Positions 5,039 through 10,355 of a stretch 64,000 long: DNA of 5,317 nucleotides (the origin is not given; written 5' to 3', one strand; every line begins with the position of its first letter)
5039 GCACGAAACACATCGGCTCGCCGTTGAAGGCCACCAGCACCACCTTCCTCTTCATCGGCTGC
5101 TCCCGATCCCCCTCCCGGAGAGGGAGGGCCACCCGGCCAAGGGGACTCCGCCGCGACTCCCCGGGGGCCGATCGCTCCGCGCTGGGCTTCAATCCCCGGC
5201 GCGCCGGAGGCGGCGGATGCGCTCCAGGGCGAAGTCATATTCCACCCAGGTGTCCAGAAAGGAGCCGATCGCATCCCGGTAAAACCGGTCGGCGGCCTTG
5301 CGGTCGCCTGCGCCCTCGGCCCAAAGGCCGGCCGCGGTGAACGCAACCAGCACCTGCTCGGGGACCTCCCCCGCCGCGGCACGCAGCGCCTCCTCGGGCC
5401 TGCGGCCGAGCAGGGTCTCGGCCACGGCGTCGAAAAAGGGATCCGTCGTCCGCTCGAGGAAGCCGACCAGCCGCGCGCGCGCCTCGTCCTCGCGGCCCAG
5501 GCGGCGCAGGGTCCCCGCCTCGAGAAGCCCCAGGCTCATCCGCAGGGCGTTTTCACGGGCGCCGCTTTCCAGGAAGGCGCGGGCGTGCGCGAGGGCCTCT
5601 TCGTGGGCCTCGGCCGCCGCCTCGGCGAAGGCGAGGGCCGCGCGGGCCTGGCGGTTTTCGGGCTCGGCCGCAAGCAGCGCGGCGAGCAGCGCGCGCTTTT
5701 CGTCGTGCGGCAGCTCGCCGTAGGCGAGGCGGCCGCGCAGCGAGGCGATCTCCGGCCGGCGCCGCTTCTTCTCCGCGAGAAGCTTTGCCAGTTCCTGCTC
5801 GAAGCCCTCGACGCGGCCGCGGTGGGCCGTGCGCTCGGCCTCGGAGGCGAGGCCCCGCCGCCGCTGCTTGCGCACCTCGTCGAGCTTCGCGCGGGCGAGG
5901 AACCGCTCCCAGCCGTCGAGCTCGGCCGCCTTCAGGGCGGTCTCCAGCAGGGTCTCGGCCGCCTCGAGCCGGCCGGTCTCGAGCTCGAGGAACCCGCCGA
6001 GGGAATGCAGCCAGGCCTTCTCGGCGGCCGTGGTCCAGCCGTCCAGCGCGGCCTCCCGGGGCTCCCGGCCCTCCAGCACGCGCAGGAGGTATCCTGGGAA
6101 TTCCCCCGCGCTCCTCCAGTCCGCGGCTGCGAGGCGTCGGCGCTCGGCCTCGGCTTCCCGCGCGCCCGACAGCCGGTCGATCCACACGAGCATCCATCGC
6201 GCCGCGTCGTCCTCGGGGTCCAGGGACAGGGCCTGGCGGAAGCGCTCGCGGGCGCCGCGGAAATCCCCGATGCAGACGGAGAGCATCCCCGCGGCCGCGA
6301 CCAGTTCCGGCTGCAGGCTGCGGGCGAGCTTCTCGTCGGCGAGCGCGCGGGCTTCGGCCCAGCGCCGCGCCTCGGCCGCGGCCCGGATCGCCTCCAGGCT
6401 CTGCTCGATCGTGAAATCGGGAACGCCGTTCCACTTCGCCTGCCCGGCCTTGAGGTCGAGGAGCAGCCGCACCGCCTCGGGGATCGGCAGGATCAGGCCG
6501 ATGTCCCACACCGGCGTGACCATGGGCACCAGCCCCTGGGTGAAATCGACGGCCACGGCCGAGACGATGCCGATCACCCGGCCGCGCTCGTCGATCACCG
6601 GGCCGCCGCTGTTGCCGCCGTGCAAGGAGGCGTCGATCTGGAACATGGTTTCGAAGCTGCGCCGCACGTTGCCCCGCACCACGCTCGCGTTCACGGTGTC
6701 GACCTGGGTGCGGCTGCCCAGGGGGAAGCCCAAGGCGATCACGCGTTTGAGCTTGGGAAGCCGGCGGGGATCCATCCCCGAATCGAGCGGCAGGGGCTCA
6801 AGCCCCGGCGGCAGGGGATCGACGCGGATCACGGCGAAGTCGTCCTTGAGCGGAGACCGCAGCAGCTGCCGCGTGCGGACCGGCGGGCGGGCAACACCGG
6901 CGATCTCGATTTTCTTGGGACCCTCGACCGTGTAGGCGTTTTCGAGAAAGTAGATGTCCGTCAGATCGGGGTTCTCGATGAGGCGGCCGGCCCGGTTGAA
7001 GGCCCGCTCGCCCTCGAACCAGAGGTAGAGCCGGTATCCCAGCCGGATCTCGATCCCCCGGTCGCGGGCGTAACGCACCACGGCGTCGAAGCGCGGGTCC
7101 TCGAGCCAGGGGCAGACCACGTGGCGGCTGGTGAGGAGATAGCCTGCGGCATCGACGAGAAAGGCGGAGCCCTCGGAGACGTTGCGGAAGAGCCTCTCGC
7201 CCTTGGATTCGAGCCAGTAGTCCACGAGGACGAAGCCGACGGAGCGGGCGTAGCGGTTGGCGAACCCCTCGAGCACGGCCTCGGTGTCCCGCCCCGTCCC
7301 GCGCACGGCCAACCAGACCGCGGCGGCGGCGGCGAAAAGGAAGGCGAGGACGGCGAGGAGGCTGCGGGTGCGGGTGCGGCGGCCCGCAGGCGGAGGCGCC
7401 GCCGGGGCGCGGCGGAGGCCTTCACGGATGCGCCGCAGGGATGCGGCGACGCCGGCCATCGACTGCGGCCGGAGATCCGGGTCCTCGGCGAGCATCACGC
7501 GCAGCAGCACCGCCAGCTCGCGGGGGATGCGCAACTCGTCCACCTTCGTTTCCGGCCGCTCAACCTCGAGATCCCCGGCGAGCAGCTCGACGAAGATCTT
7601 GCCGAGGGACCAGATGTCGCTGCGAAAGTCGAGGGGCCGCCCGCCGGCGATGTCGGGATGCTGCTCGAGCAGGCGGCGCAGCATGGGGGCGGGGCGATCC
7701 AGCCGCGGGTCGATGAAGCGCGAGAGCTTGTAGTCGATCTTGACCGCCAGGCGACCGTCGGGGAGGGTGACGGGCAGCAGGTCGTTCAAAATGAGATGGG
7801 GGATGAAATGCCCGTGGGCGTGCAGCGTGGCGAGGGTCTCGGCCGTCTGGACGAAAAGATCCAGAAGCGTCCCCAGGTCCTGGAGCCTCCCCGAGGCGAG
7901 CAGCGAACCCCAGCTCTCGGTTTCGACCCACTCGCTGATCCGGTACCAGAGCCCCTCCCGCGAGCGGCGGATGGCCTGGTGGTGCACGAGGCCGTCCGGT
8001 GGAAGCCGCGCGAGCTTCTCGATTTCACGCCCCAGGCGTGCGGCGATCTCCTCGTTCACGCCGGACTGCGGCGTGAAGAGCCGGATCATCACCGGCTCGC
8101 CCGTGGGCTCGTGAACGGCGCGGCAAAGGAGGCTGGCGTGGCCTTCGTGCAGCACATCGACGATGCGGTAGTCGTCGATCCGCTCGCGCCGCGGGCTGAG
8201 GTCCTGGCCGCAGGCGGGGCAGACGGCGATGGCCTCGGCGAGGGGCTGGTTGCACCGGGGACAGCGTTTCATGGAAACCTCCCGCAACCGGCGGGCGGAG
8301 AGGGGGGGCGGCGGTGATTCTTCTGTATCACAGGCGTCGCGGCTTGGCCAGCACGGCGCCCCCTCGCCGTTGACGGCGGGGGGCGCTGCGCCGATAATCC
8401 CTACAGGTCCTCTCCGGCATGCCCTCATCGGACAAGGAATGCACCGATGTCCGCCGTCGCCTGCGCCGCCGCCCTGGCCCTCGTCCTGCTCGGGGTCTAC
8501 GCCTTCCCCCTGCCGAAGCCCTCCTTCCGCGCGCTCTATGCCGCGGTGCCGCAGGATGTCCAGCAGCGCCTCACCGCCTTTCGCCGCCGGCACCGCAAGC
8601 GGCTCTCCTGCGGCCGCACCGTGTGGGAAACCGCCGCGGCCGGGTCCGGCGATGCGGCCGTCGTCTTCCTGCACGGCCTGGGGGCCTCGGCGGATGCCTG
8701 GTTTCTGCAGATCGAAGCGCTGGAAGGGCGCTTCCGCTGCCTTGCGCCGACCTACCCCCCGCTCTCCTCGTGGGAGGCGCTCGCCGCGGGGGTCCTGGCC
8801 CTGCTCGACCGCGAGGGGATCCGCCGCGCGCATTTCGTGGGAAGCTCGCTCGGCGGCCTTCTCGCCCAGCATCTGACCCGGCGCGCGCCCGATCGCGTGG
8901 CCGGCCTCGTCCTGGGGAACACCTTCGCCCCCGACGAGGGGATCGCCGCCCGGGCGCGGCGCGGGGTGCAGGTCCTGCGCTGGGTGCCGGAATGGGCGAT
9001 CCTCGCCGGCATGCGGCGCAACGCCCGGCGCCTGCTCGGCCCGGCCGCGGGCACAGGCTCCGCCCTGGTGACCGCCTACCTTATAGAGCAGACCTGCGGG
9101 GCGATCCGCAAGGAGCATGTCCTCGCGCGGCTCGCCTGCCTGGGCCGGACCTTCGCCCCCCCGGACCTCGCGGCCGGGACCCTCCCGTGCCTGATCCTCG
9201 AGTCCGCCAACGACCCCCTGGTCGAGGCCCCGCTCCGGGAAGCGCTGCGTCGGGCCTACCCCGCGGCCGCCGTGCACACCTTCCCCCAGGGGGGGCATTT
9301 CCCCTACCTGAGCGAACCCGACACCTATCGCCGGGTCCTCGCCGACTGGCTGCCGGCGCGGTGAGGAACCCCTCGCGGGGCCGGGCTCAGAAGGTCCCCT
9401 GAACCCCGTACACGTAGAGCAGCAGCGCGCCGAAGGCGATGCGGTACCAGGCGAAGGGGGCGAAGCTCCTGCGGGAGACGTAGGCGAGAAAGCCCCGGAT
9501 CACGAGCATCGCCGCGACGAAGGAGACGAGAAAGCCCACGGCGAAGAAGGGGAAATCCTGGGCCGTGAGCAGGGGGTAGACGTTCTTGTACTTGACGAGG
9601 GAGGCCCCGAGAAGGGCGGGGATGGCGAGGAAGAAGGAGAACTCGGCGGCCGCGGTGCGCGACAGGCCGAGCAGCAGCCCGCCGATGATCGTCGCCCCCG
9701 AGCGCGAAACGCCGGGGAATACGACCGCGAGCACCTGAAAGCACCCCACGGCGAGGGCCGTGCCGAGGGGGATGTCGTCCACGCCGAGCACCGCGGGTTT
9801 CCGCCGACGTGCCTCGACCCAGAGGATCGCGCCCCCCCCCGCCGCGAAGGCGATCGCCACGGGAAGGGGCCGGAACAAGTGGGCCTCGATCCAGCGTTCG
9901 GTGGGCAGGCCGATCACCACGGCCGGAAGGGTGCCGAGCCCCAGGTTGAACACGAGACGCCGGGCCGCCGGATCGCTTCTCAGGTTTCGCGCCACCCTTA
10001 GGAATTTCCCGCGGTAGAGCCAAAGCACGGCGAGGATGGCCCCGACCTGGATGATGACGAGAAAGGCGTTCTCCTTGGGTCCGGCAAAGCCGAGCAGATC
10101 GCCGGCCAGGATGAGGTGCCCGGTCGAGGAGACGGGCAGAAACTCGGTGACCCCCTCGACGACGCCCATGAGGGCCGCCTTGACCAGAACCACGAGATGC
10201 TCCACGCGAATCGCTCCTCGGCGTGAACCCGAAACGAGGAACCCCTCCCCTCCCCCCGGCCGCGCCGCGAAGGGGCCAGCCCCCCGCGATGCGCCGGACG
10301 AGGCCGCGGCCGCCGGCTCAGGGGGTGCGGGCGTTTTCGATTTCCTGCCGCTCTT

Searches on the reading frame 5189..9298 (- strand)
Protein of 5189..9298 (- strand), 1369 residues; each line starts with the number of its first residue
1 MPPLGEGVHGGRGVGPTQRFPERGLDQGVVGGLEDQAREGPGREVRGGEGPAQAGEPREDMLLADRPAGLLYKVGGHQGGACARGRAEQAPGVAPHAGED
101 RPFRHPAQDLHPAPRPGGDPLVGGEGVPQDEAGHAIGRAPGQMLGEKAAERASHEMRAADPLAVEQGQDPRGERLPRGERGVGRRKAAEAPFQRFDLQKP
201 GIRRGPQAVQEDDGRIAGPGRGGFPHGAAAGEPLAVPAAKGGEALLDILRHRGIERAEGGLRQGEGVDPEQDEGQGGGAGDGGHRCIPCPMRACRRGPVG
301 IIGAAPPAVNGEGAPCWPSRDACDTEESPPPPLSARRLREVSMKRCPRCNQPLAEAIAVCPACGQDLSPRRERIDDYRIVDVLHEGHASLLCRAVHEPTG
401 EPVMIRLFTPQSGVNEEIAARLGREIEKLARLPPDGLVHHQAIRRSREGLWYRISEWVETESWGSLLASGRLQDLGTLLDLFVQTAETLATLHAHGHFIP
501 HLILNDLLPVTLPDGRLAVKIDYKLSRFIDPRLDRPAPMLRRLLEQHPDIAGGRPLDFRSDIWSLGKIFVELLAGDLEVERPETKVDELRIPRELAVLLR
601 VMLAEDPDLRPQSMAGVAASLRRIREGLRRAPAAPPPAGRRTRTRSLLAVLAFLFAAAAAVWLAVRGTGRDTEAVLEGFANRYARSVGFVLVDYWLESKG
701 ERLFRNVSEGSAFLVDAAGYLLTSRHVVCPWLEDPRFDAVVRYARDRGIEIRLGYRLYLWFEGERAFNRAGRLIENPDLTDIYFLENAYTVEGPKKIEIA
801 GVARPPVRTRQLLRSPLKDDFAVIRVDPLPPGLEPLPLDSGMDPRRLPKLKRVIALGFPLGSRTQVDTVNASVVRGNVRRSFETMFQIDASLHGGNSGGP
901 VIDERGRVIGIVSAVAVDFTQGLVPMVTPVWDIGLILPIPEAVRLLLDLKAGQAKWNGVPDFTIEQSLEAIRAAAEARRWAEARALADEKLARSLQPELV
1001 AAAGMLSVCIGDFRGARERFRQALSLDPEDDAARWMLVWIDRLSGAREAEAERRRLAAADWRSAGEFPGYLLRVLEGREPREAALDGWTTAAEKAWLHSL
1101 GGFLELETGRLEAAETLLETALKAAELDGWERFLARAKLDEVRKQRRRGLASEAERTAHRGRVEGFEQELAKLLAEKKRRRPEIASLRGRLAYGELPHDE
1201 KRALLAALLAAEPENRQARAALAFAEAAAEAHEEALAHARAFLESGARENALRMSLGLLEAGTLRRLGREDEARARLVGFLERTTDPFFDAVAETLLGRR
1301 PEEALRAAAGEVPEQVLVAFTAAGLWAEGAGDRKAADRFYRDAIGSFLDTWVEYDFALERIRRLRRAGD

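Call 34: search_protein_families(library=pfam, proteins=[window:5189-9298:-], max_evalue=0.00001)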
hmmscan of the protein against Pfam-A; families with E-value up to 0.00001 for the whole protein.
window:5189-9298:- (1369 aa): 2 families
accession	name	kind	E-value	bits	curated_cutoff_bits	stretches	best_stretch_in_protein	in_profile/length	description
PF13365.12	Trypsin_2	-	1.1e-19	72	27.6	1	710-911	1-144/144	Trypsin-like peptidase domain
PF00089.32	Trypsin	-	1.5e-06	28.7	20.6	1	818-916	86-199/220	Trypsin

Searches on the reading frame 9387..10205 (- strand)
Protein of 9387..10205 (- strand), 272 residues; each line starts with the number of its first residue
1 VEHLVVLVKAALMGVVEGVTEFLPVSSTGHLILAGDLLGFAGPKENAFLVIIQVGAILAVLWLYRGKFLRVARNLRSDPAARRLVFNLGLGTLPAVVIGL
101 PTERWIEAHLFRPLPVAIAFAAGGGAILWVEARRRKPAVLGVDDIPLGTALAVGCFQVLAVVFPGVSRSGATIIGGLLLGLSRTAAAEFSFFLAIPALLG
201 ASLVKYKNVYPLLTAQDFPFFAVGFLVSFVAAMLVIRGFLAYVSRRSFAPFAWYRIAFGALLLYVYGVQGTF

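Call 34: search_protein_families(library=pfam, proteins=[window:9387-10205:-], max_evalue=0.00001)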
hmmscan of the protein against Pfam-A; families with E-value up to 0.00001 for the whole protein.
window:9387-10205:- (272 aa): 1 family
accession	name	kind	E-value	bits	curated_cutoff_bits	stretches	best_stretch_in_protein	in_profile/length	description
PF02673.24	BacA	-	1.5e-79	267.8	33.4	1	10-261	1-257/257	Bacitracin resistance protein BacA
